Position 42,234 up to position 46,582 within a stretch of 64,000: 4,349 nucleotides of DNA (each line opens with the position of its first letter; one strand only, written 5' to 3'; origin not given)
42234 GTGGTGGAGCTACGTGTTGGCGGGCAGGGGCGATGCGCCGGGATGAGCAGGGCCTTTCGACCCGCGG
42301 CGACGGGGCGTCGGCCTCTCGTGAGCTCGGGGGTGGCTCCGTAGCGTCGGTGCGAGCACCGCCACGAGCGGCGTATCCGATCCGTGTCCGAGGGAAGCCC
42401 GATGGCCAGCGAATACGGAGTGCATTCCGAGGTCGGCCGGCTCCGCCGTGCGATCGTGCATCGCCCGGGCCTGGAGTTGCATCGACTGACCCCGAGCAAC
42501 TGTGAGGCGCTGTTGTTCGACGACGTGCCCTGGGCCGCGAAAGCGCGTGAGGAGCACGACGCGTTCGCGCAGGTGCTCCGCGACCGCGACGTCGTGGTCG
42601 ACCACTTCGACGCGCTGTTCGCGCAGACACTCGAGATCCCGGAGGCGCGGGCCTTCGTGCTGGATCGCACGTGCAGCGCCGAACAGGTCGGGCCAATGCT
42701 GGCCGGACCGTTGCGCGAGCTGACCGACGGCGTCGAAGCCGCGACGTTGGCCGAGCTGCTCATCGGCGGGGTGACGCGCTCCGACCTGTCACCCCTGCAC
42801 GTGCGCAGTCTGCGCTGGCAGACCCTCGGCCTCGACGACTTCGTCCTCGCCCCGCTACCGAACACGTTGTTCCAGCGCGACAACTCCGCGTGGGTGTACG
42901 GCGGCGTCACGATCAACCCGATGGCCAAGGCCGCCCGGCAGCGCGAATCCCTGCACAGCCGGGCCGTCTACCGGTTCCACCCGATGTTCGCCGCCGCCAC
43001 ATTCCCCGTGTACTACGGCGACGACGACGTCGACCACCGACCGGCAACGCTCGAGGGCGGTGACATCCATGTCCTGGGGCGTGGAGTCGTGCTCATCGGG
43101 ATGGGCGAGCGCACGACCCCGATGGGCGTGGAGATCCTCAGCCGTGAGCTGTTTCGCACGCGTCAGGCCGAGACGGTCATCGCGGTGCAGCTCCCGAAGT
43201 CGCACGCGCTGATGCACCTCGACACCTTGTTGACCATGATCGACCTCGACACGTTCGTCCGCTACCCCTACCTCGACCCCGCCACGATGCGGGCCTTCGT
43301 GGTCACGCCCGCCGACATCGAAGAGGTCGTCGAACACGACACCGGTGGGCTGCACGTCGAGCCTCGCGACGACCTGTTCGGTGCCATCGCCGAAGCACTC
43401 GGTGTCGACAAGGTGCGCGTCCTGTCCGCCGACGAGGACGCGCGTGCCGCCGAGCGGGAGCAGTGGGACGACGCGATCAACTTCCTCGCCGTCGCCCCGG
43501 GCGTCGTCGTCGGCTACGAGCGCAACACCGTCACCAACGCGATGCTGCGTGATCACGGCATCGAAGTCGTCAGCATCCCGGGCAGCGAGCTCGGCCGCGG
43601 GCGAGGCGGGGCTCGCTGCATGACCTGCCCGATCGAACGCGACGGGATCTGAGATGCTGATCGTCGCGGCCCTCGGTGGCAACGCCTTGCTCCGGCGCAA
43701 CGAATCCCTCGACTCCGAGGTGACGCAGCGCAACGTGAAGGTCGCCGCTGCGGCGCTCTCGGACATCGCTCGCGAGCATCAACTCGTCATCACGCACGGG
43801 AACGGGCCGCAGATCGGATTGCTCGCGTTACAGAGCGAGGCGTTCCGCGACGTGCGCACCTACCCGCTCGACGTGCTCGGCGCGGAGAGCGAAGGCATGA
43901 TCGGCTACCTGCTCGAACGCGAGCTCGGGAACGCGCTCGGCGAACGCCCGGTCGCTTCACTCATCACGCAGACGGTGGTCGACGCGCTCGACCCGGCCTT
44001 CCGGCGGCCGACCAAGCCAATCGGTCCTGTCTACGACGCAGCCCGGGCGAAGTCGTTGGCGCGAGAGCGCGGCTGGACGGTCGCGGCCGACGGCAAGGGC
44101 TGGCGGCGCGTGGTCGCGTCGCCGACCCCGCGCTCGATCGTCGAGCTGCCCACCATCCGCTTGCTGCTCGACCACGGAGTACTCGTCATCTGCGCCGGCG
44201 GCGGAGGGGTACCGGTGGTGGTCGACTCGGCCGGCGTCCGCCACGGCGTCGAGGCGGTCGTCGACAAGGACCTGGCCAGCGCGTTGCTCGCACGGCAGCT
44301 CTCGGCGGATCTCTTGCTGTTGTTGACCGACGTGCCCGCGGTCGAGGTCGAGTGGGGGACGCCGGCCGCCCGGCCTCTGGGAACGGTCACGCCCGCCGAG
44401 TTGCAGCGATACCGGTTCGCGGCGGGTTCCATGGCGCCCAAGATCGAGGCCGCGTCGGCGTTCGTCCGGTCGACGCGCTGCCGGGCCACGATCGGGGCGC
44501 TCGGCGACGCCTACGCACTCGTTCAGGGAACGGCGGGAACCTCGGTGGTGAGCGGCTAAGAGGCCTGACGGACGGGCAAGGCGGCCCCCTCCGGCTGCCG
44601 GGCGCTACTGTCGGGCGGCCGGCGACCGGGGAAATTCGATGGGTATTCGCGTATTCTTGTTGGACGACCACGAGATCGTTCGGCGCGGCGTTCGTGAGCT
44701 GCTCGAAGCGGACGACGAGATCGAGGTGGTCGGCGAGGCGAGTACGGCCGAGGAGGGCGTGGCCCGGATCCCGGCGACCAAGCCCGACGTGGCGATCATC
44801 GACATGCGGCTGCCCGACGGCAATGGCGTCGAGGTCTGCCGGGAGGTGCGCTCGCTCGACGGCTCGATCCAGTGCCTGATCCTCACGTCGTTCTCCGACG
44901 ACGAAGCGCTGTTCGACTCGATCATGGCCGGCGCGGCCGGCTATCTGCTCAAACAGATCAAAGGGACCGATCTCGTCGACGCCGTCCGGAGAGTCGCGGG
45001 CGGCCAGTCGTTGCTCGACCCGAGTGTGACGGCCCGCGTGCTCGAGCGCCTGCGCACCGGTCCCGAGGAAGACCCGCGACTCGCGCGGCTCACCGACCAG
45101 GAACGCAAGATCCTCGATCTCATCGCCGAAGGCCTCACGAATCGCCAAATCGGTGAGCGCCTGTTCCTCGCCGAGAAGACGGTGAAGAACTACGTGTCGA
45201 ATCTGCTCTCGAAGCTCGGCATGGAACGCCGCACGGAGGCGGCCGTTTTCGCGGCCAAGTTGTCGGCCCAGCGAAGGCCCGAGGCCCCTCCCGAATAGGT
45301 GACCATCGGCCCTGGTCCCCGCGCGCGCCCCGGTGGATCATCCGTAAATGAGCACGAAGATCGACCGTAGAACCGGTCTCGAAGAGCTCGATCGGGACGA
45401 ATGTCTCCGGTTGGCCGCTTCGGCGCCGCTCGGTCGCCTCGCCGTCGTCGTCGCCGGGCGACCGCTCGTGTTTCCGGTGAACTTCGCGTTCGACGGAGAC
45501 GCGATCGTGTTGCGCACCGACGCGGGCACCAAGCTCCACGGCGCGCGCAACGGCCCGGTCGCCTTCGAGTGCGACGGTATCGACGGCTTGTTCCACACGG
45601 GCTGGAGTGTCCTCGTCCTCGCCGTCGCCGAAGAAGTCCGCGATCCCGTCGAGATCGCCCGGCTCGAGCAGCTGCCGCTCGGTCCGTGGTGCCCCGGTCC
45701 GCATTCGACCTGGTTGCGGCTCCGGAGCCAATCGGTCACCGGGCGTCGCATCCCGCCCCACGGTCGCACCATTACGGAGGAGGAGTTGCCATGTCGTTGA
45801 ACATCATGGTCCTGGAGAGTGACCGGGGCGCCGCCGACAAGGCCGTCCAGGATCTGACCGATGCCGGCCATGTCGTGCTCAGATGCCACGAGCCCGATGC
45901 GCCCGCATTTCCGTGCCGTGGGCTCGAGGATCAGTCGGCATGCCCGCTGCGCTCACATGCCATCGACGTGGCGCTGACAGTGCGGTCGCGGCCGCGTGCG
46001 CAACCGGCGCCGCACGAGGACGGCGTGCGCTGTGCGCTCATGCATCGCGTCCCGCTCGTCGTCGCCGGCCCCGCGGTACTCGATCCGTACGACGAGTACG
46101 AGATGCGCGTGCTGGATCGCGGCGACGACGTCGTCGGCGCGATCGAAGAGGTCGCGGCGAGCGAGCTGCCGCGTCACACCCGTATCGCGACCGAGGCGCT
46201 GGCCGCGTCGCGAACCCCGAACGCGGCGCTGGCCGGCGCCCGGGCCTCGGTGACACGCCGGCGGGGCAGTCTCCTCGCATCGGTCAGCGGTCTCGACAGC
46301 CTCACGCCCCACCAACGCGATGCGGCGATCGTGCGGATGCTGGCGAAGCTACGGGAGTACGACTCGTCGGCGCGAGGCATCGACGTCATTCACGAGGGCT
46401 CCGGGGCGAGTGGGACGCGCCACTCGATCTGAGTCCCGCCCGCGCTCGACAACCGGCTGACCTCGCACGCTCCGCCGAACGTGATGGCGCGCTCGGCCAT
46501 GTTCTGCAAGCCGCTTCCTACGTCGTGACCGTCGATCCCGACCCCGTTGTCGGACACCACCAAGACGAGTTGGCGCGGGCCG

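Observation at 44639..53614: DevR/DosR-centred dormancy island with four PPOX paralogues and an uncoupled PAS kinase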

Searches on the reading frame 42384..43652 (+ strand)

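Call 7: search_protein_families(library=pfam, proteins=[window:42384-43652:+])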
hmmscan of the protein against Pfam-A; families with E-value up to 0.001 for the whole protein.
window:42384-43652:+ (422 aa): 2 families
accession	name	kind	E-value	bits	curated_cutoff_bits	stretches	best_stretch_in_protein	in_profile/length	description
PF02274.22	ADI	-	1.1e-114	383.9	22.8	1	42-419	2-377/377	Arginine deiminase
PF19420.4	DDAH_eukar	-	3.2e-07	30.3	23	0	378-417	250-290/291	N,N dimethylarginine dimethylhydrolase, eukaryotic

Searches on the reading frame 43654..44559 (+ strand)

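Call 7: search_protein_families(library=pfam, proteins=[window:43654-44559:+])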
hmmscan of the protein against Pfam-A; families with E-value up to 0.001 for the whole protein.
window:43654-44559:+ (301 aa): 1 family
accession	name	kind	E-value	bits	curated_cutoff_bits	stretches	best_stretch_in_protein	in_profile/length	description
PF00696.33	AA_kinase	-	8.9e-24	84.9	24.9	1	1-280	1-232/234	Amino acid kinase family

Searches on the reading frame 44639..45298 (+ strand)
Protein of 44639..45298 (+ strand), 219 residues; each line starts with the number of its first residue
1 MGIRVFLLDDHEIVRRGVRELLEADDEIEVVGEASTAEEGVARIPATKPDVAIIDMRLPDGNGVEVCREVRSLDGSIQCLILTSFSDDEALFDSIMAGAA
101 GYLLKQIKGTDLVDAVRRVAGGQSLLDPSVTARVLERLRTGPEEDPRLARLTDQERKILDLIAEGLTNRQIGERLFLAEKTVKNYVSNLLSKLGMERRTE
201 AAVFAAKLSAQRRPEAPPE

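Call 6: search_protein_families(library=pfam, proteins=[window:44639-45298:+])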
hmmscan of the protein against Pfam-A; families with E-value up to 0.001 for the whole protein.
window:44639-45298:+ (219 aa): 4 families
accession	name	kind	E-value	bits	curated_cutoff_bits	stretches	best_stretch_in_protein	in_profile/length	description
PF00072.30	Response_reg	-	2e-24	86.3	30.2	1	5-117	1-111/111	Response regulator receiver domain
PF00196.25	GerE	-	6.6e-19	67.7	23.5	1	150-205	2-57/57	Bacterial regulatory proteins, luxR family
PF08281.18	Sigma70_r4_2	-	9e-06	25.7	25.7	1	148-193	8-54/54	Sigma-70, region 4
PF13412.12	HTH_24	-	3.6e-05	23.7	21.9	1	152-191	2-43/48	Winged helix-turn-helix DNA-binding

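Call 24: search_solved_structures(query=window:44639-45298:+, max_evalue=1e-10, show_alignments=1)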
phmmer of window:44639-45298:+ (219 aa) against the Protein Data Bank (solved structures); distinct sequences matched with E-value up to 1e-10: 40.
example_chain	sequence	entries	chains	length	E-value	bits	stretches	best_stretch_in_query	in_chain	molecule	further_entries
3c3w_A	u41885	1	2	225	1e-77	263.8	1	3-215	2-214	TWO COMPONENT TRANSCRIPTIONAL REGULATORY PROTEIN DEVR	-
5hev_A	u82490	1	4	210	5e-46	160.3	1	3-207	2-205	Response regulator protein VraR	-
7ve6_A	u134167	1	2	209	2e-40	142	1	1-206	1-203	Response regulator protein VraR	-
4gvp_A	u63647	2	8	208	4.5e-40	140.9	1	3-206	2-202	Response regulator protein vraR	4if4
1a04_A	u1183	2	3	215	1.2e-35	126.4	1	5-205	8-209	NITRATE/NITRITE RESPONSE REGULATOR PROTEIN NARL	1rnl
4yn8_A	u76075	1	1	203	9.6e-31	110.4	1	3-207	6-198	Response regulator ChrA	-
4ldz_A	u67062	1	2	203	5.1e-28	101.5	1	3-203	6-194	Transcriptional regulatory protein DesR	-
1zlj_A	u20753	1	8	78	5.3e-25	91.7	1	145-215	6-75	Dormancy Survival Regulator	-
1zlk_A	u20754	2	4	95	6.5e-25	91.4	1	144-215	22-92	Dormancy Survival Regulator | TWO COMPONENT TRANSCRIPTIONAL REGULATORY PROTEIN DEVR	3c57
4zmr_A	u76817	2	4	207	3.1e-24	89.2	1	3-205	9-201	Response regulator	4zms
4hye_A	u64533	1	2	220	3.8e-24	88.9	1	3-205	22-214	Response regulator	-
3cz5_A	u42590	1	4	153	1.4e-21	80.5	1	4-141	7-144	Two-component response regulator, LuxR family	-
8zwn_A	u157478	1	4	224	6.9e-20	75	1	2-205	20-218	DNA-binding transcriptional activator EvgA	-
5f64_A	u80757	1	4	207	1.5e-19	73.9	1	5-205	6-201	Positive transcription regulator EvgA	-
3eul_A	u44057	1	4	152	8.8e-19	71.4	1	3-133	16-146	POSSIBLE NITRATE/NITRITE RESPONSE TRANSCRIPTIONAL REGULATORY PROTEIN NARL (DNA-binding res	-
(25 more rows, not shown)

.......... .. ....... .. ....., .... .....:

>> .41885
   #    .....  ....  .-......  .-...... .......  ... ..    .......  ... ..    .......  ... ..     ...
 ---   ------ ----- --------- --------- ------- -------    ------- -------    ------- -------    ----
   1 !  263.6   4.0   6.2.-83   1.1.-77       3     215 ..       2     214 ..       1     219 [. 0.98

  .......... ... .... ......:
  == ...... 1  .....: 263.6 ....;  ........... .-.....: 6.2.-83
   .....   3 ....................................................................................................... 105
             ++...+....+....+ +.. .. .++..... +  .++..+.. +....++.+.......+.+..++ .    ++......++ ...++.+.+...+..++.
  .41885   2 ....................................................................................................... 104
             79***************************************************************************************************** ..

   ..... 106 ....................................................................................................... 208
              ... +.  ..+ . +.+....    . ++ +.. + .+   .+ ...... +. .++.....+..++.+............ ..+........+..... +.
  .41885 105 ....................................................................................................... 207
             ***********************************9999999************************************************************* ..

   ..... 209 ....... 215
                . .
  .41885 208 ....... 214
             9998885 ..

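Call 39: search_protein_families(library=ncbifam, proteins=[window:44639-45298:+], max_evalue=0.001)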
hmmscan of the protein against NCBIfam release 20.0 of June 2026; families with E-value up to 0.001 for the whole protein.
window:44639-45298:+ (219 aa): 89 families (the best 25 are shown)
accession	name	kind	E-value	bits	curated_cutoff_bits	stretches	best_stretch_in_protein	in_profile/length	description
NF047785.1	respo_reg_MadR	equivalog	4.3e-57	192.8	300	1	3-208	1-206/209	MadR family response regulator transcription factor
NF007935.0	PRK10651.1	equivalog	3.8e-47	160.2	250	1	4-207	8-212/216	two-component system response regulator NarL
NF052445.1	RespRegMctR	equivalog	3.1e-38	131.3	300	1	3-200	2-194/205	two-component system response regulator MctR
NF011896.0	PRK15369.1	equivalog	5e-37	127.6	242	1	3-209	4-208/211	two component system response regulator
NF007708.0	PRK10403.1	equivalog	5.2e-36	124.1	343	1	3-204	7-207/215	nitrate/nitrite response regulator protein NarP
NF007018.1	PRK09483.1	equivalog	7.7e-35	120.5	280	1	3-205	2-203/217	UvrY/SirA/GacA family response regulator transcription factor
NF007685.0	PRK10360.1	equivalog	7.6e-27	94.4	258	1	3-202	2-189/196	response regulator transcription factor UhpA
NF007403.0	PRK09935.1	equivalog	1.8e-24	86.5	271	1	5-203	6-202/210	fimbria biosynthesis transcriptional regulator FimZ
NF007419.0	PRK09958.1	equivalog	2e-23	83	251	1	6-206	4-199/204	acid-sensing system DNA-binding response regulator EvgA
NF006900.1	PRK09390.1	equivalog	8.4e-19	67.9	255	1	4-196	6-188/203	response regulator FixJ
NF041367.1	CheY_Halo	equivalog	5.8e-18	65.3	200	1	5-119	1-113/114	chemotaxis protein CheY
NF008098.0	PRK10840.1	equivalog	3.2e-17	62.7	235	1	3-197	4-197/216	response regulator transcription factor RcsB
NF041830.1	RR_TF_ErdR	exception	1.6e-16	60.7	390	1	5-208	4-208/213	response regulator transcription factor ErdR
NF040749.1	tetrathio_RR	equivalog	3.4e-16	59.5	290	1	5-196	2-179/191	tetrathionate respiration response regulator TtrR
NF001965.0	PRK00742.1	subfamily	1.2e-15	57.6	293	1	2-109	3-111/357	chemotaxis-specific protein-glutamate methyltransferase CheB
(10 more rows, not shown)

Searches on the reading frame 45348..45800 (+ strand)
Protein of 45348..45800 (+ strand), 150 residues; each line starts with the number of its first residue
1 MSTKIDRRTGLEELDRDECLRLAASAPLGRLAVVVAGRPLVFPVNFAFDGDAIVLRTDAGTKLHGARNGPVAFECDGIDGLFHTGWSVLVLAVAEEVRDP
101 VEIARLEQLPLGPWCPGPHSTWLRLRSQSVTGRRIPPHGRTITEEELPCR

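Call 6: search_protein_families(library=pfam, proteins=[window:45348-45800:+])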
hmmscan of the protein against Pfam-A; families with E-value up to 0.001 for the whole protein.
window:45348-45800:+ (150 aa): 1 family
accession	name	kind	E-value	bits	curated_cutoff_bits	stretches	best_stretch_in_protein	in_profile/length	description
PF12900.13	Pyridox_ox_2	-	3.9e-24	85.6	27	1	15-134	1-140/140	Pyridoxamine 5'-phosphate oxidase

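Call 39: search_protein_families(library=ncbifam, proteins=[window:45348-45800:+], max_evalue=0.001)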
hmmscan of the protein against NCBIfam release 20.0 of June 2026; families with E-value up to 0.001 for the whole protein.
window:45348-45800:+ (150 aa): 0 families

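Call 58: search_solved_structures(query=window:45348-45800:+, max_evalue=0.01)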
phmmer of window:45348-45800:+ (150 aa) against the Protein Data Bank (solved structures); distinct sequences matched with E-value up to 0.01: 5.
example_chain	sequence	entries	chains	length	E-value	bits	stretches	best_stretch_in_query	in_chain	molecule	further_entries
6eci_A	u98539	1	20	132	2.8e-19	72.7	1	14-135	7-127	Pyridoxamine 5'-phosphate oxidase-related, FMN-binding protein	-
3fkh_A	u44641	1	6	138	1.3e-15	60.8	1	14-135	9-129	Putative pyridoxamine 5'-phosphate oxidase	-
3cp3_A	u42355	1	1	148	1.7e-11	47.4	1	14-134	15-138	Uncharacterized protein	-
4ybn_A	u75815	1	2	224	0.00057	23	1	2-81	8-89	Flavin-nucleotide-binding protein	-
3u0i_A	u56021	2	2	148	0.0014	21.7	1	25-96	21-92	probable FAD-binding, putative uncharacterized protein | Putative uncharacterized protein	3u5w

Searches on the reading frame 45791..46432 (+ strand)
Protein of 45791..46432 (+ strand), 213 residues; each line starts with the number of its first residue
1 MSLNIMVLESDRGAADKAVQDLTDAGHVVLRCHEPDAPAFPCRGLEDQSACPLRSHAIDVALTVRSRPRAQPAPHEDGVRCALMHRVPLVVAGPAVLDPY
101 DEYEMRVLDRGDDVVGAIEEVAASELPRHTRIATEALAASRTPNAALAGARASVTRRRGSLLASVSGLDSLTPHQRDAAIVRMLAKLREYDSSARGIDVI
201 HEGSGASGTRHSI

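Call 6: search_protein_families(library=pfam, proteins=[window:45791-46432:+])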
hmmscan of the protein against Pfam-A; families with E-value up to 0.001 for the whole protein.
window:45791-46432:+ (213 aa): 0 families

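Call 39: search_protein_families(library=ncbifam, proteins=[window:45791-46432:+], max_evalue=0.001)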
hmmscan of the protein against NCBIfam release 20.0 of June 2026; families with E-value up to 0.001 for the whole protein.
window:45791-46432:+ (213 aa): 0 families

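Call 69: search_protein_representatives(protein=window:45791-46432:+)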
Query: 213 residues. Proteins with E-value up to 0.001 (for the whole library): 627; up to 1e-10: 387; up to 1e-30: 45. The best 150 are listed.
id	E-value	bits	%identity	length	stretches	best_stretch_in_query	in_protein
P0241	1.3e-56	207.6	75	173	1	1-128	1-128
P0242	1.4e-49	184.6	50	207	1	2-200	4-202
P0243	3.9e-49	183.2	52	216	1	1-203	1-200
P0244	9.3e-46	172.2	43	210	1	2-204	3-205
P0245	5.5e-45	169.7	53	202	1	1-200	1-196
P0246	8.5e-45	169.1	45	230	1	2-200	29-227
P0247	3.9e-43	163.6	65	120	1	1-120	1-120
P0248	7.0e-43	162.8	48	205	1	4-199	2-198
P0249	1.1e-42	162.2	47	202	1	4-199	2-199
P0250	3.8e-41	157.1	48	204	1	2-203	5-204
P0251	2.2e-40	154.7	46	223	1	3-204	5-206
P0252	4.0e-40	153.8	58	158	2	1-92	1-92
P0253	2.4e-39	151.3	47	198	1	1-200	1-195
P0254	7.0e-39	149.7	46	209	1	4-201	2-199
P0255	9.1e-39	149.4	43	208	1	3-199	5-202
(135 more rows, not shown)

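Call 75: predict_structure(alignment_id=A1)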
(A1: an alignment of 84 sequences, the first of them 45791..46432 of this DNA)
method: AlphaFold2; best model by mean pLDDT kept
length: 213 residues; sequences in the alignment: 84
mean_pLDDT: 93.5   pTM: 0.88
mean pLDDT of the five models: 93.5, 93.2, 92.9, 92.6, 92.3
residues with pLDDT >= 90: 181; 70-90: 23; 50-70: 9; < 50: 0
segments of 3 or more residues with pLDDT < 50: none
pLDDT, mean of each block of 10 residues (from residue 1): 97 96 98 94 97 97 96 96 97 89 89 96 97 96 84 96 96 94 98 97 71 67
secondary structure, 60 per line:
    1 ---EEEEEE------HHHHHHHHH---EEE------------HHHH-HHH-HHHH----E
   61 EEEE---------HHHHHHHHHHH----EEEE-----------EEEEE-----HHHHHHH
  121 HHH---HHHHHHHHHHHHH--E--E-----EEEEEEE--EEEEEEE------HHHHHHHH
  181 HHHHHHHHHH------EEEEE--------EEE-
elements in order: E4-9 H16-24 E28-30 H43-46 H52-55 E60-64 H74-84 E89-92 E104-108 H114-123 H127-139 E151-157 E160-166 H173-190 E197-201 E210-212

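Call 77: fold_search(model_id=the predicted structure, library=pdb)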
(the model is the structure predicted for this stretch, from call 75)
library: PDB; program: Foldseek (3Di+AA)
matches with E <= 10: 1410; with E <= 0.001: 1
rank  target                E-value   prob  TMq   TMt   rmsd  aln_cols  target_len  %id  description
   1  9jkp                  3.7e-04  0.99  0.36  0.27  10.7       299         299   10  Crystal structure of the Staphylococcus aureus GTPase Era in complex with GDP (released 2024-12-18)
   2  7e90_B                1.2e-03  1.00  0.33  0.55   4.9       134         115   14  Crystal structure of the receiver domain (D51E) of the response regulator VbrR from Vibrio parahaemolyticus (released 2021-04-28)
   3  7e90_A                1.7e-03  1.00  0.34  0.56   4.6       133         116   16  Crystal structure of the receiver domain (D51E) of the response regulator VbrR from Vibrio parahaemolyticus (released 2021-04-28)
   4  4uhj_C                2.0e-03  1.00  0.36  0.59   4.2       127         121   15  Crystal structure of the receiver domain of CpxR from E. coli (orthorhombic form) (released 2016-04-13)
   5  8svz_B                2.5e-03  1.00  0.36  0.58   4.7       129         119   17  Structure of the Francisella response regulator KdpE receiver domain (released 2024-06-12)
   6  8e98_A                3.1e-03  0.66  0.25  0.11  16.4       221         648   16  D-cycloserine and glutamate bound Human GluN1a-GluN2C NMDA receptor in nanodisc - intact conformation (released 2022-12-07)
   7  6th8_MODEL_1_A        3.9e-03  0.99  0.33  0.50   5.2       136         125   18  Reconstructing the Origins of the HemD-like fold (released 2019-11-27)
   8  3nnn_A                4.4e-03  1.00  0.35  0.56   4.6       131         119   15  BeF3 Activated DrrD Receiver Domain (released 2010-08-11)
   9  1qo0_E                4.4e-03  0.96  0.32  0.35   6.8       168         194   23  Amide receptor of the amidase operon of Pseudomonas aeruginosa (AmiC) complexed with the negative regulator AmiR. (released 1999-12-23)
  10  3eq2_A                4.7e-03  1.00  0.36  0.23   4.1       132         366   17  Structure of Hexagonal Crystal form of Pseudomonas aeruginosa RssB (released 2009-10-20)
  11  1zh2_A                4.7e-03  0.99  0.35  0.56   4.7       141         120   17  Crystal Structure Of The Calcium-Bound Receiver Domain Of Kdp Potassium Transport System Response Regulator KdpE (released 2005-12-13)
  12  9of6_B                5.3e-03  1.00  0.37  0.60   3.8       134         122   13  Structure of the Acinetobacter baumannii Response Regulator PmrA Receiver Domain I13M Mutation in Active Dimer State (released 2025-11-26)
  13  8phn                  5.3e-03  1.00  0.37  0.58   4.4       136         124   16  Receiver domain from hybrid Histidine Kinase 3 from Chaetomium thermophilum (released 2024-07-03)
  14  2i6f_A                5.3e-03  0.99  0.35  0.54   4.5       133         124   16  Receiver domain from Myxococcus xanthus social motility protein FrzS (released 2007-03-13)
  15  3nhz_C                5.7e-03  1.00  0.37  0.60   4.4       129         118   13  Structure of N-terminal Domain of MtrA (released 2010-08-11)
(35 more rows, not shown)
